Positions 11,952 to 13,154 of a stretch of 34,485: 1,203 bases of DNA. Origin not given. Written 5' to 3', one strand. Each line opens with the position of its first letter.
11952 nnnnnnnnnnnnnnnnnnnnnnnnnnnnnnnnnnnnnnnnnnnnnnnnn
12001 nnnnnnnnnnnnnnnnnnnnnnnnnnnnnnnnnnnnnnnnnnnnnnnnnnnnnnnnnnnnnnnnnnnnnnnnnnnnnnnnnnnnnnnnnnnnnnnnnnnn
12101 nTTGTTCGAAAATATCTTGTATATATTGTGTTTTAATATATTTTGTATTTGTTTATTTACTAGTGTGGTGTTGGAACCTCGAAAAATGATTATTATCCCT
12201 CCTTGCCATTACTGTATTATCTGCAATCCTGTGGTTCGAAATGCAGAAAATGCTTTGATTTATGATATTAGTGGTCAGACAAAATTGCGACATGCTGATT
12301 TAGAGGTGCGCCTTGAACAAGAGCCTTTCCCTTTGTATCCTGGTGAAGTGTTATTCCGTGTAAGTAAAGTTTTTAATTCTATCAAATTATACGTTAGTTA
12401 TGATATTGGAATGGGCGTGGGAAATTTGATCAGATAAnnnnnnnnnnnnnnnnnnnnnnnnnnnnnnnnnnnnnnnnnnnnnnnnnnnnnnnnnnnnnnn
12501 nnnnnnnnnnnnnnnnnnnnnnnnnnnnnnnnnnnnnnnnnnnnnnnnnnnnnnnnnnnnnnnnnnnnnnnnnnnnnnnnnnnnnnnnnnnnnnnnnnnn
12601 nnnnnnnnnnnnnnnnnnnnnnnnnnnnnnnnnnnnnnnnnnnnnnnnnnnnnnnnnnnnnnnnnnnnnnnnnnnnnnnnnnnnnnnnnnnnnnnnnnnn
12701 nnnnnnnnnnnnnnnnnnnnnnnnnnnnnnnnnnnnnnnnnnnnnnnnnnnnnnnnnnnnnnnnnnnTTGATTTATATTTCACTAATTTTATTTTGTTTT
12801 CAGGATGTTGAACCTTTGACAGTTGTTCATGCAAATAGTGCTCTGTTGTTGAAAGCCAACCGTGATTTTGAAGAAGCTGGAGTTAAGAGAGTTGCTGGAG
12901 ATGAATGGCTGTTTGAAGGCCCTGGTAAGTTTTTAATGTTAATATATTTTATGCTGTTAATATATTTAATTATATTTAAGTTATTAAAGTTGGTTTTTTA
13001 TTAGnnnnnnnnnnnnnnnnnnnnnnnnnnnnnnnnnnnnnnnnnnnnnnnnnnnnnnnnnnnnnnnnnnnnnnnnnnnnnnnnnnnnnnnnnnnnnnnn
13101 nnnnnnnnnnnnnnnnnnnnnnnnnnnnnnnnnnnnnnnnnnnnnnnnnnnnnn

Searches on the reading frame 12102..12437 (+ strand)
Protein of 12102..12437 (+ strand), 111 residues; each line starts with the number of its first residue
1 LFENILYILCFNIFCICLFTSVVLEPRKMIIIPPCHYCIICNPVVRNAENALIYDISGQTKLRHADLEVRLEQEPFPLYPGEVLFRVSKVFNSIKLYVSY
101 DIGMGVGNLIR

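Call 9: search_protein_families(library=pfam, proteins=[window:12102-12437:+], max_evalue=0.01)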
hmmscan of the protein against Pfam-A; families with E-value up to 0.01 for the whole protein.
window:12102-12437:+ (111 aa): 1 family
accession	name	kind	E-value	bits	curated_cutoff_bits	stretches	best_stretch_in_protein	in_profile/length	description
PF17794.6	Vault_2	-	2.6e-21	76.3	23.6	1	29-84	1-56/60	Major Vault Protein repeat domain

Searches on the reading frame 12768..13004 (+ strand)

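Call 9: search_protein_families(library=pfam, proteins=[window:12768-13004:+], max_evalue=0.01)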
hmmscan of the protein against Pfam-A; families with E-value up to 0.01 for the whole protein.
window:12768-13004:+ (78 aa): 1 family
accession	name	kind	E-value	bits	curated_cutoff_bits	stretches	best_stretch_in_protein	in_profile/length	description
PF01505.23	Vault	-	1.2e-14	54.5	27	1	18-55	1-39/42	Major Vault Protein repeat domain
